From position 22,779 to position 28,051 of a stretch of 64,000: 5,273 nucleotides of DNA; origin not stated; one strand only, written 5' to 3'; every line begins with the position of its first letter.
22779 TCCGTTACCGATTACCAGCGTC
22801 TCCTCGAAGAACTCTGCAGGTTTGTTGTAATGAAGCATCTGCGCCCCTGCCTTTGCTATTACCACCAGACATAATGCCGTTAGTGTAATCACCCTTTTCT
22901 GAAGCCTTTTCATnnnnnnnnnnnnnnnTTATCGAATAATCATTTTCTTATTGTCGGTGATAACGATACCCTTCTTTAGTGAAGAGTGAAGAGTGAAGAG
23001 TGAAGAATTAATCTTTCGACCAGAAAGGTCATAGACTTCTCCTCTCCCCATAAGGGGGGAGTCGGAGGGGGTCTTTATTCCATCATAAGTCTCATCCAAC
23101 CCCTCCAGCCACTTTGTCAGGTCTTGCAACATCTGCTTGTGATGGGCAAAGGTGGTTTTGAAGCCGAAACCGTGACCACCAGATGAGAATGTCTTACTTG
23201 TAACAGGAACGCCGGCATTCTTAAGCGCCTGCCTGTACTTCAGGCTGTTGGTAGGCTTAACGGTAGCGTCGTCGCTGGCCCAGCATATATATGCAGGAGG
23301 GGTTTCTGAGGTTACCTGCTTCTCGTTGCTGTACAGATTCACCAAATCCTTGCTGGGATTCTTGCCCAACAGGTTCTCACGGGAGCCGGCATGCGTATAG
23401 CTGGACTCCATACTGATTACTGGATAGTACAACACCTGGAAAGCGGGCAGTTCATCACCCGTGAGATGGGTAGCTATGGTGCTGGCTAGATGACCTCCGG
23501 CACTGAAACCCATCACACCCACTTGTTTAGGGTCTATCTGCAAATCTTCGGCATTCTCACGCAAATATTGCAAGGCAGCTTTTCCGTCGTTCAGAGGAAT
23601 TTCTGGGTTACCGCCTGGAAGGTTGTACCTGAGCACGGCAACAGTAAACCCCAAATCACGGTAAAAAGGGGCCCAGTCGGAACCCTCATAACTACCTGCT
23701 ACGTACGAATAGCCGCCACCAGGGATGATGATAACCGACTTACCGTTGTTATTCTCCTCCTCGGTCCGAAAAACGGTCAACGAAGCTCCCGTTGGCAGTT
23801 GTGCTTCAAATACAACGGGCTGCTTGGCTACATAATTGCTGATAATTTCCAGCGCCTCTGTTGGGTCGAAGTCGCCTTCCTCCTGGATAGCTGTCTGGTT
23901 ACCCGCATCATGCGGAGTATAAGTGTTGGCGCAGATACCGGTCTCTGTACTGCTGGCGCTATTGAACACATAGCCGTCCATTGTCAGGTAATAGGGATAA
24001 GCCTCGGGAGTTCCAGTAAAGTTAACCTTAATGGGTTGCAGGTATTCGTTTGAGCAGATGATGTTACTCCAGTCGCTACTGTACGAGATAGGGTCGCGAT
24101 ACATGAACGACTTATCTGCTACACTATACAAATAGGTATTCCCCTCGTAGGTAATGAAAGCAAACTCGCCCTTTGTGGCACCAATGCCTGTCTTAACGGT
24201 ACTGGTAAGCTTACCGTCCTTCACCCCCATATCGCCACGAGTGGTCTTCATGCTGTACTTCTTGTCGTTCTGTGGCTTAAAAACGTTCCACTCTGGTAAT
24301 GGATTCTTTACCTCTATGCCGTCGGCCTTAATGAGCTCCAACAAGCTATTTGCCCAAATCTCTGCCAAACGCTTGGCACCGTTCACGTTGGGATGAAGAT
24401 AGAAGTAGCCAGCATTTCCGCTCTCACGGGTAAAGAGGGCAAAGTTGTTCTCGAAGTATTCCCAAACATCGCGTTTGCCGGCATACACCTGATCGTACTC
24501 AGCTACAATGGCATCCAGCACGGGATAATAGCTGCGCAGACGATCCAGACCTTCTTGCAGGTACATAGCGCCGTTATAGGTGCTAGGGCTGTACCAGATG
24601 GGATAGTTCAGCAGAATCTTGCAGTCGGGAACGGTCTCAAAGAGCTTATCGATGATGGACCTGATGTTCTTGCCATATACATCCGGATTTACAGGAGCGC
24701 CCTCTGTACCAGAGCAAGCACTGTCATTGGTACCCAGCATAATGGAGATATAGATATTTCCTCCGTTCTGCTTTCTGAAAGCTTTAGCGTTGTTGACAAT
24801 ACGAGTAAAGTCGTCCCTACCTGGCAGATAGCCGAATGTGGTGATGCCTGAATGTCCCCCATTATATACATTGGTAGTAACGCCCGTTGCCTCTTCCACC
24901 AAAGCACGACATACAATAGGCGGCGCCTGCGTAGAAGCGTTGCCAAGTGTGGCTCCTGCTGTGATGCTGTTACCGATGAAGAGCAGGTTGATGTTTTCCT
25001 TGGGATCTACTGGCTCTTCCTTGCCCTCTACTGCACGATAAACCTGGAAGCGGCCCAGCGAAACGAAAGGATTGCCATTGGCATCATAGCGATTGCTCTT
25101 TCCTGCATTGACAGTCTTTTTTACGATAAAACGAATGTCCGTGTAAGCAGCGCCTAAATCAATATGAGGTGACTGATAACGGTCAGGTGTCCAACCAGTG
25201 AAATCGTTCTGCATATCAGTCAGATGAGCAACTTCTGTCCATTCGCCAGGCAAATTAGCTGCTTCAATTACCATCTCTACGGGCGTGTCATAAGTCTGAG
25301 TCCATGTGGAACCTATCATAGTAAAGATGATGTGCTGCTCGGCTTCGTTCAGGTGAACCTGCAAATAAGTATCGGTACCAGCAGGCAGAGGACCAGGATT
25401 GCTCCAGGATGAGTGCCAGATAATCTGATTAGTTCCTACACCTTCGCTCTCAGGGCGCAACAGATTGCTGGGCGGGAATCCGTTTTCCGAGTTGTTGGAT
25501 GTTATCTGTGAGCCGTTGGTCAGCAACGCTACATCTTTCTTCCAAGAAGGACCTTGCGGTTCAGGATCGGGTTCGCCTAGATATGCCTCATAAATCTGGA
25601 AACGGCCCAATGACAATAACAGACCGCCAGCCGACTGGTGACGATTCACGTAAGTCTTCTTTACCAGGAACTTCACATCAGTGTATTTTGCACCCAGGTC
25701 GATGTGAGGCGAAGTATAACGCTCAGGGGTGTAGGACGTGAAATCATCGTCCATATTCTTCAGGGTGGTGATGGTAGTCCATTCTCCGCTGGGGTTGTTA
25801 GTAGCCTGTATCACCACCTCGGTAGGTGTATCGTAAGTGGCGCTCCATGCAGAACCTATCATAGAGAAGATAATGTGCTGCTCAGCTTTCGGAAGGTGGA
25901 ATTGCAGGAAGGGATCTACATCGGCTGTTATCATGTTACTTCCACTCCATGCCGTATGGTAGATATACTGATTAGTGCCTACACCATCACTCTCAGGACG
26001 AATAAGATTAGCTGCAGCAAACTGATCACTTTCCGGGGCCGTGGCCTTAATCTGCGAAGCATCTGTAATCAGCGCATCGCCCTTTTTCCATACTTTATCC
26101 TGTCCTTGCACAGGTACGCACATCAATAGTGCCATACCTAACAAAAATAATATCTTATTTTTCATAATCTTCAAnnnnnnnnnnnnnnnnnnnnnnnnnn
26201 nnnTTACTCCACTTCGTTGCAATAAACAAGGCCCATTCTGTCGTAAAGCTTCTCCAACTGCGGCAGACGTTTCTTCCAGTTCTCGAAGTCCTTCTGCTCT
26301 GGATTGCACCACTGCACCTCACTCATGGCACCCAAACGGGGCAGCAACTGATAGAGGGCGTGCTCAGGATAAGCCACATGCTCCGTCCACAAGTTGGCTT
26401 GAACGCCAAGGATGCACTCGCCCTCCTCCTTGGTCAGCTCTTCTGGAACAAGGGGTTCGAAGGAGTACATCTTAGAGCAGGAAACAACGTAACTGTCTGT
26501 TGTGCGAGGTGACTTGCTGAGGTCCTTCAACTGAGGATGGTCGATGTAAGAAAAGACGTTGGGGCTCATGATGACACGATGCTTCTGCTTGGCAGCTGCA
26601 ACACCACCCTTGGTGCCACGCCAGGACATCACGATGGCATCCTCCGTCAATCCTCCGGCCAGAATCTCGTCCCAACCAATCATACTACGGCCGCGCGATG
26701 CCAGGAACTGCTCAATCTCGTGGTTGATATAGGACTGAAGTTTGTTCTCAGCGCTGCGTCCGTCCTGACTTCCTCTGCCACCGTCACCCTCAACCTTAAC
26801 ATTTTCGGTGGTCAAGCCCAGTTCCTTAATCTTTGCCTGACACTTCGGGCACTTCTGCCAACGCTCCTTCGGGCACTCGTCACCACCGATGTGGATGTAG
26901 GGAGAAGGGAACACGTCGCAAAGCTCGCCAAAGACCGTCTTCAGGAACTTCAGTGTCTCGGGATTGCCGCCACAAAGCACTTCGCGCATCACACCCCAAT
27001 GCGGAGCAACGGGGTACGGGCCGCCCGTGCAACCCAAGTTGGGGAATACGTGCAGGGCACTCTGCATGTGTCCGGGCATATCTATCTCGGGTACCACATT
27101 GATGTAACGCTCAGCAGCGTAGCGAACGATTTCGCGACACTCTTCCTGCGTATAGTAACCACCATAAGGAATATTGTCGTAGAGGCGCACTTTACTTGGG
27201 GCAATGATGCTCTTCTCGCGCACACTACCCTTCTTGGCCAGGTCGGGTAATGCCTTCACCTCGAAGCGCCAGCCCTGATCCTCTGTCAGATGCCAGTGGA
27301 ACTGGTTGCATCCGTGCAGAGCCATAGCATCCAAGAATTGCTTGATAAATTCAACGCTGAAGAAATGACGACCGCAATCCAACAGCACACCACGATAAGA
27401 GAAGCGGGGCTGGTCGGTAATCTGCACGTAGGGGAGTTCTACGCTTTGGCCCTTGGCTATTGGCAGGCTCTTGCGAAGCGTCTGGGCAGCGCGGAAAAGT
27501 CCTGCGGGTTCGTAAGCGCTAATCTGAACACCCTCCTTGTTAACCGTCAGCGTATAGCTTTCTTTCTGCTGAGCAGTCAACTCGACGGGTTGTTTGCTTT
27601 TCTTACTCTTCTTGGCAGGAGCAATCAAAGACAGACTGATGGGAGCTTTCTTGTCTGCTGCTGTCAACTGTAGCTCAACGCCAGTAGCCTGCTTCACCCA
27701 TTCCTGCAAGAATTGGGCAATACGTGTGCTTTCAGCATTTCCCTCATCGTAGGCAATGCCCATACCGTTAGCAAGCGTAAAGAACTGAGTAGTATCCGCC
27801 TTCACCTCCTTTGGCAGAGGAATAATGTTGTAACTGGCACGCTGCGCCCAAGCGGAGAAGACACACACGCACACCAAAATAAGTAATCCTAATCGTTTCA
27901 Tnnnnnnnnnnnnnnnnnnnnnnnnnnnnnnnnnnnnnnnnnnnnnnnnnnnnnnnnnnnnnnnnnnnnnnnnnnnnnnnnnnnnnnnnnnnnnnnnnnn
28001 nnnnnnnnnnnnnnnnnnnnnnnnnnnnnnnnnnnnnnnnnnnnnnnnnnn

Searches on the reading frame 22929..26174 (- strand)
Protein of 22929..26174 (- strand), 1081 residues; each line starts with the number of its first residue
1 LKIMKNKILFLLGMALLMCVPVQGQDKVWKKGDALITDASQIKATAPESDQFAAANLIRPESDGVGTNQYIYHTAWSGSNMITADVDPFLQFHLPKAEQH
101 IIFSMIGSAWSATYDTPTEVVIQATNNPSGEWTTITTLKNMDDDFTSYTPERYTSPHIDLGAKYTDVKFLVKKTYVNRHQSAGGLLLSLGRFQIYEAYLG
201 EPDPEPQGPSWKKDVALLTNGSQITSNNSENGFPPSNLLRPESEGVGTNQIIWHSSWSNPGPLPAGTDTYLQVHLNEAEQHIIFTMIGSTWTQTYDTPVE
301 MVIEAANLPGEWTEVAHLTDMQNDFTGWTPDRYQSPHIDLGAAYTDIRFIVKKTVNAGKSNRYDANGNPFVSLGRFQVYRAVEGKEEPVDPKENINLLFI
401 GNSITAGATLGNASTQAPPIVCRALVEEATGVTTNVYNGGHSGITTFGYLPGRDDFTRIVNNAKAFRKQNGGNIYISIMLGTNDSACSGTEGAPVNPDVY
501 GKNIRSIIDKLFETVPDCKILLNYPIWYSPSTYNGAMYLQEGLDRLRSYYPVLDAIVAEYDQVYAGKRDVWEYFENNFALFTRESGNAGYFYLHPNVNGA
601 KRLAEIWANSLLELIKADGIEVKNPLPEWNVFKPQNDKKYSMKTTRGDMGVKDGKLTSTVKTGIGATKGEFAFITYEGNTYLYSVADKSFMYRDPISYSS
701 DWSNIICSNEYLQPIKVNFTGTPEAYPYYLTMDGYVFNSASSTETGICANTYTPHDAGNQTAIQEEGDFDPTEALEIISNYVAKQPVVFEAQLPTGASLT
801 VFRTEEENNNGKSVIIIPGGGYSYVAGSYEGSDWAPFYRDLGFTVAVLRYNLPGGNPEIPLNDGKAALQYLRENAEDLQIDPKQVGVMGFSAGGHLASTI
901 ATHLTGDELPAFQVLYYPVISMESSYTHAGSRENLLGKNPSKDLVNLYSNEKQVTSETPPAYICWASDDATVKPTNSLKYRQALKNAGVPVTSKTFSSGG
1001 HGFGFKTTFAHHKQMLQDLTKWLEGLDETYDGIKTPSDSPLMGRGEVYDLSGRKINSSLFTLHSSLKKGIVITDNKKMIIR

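Call 89: search_protein_families(library=pfam, proteins=[window:22929-26174:-], max_evalue=0.00001)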
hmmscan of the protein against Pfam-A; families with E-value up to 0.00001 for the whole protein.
window:22929-26174:- (1081 aa): 6 families
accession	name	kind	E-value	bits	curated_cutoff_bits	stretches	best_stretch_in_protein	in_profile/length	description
PF20434.5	BD-FAE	-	5.6e-18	65.7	26.8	1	801-984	3-215/215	BD-FAE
PF07859.19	Abhydrolase_3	-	9.4e-18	65.2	25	1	839-1003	26-208/210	alpha/beta hydrolase fold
PF00326.27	Peptidase_S9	-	3.9e-14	53.1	22.6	1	861-1022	45-205/213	Prolyl oligopeptidase family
PF13472.12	Lipase_GDSL_2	-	8.1e-14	53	32.9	1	399-601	1-177/178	GDSL-like Lipase/Acylhydrolase family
PF01738.24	DLH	-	2.7e-07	30.9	21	1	863-1006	80-191/217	Dienelactone hydrolase family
PF00657.28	Lipase_GDSL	-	5.8e-06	27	23.6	0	397-605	1-206/208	GDSL-like Lipase/Acylhydrolase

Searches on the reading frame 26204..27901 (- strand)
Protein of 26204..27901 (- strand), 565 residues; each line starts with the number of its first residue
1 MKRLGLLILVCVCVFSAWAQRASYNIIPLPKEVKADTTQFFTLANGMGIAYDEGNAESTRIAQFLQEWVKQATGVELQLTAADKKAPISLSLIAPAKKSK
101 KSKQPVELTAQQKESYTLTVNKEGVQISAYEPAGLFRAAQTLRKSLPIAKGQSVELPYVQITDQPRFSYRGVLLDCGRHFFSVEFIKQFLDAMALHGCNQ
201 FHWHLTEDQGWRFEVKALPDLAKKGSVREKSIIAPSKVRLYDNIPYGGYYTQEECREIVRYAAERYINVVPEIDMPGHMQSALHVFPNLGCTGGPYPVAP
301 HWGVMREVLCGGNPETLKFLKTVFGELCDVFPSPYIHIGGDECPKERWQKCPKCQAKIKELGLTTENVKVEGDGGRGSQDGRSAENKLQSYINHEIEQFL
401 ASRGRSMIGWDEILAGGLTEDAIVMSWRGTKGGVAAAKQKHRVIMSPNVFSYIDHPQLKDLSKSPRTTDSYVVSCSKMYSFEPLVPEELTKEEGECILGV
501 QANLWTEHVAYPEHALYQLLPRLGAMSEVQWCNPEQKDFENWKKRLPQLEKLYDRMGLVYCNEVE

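Call 89: search_protein_families(library=pfam, proteins=[window:26204-27901:-], max_evalue=0.00001)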
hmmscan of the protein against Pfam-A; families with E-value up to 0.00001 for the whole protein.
window:26204-27901:- (565 aa): 2 families
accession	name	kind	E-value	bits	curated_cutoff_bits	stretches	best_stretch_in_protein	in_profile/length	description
PF00728.28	Glyco_hydro_20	-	1.8e-104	350.3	22.3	1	167-532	1-346/348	Glycosyl hydrolase family 20, catalytic domain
PF02838.20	Glyco_hydro_20b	-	2e-21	77.4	26.1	1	24-164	2-124/124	Glycosyl hydrolase family 20, domain 2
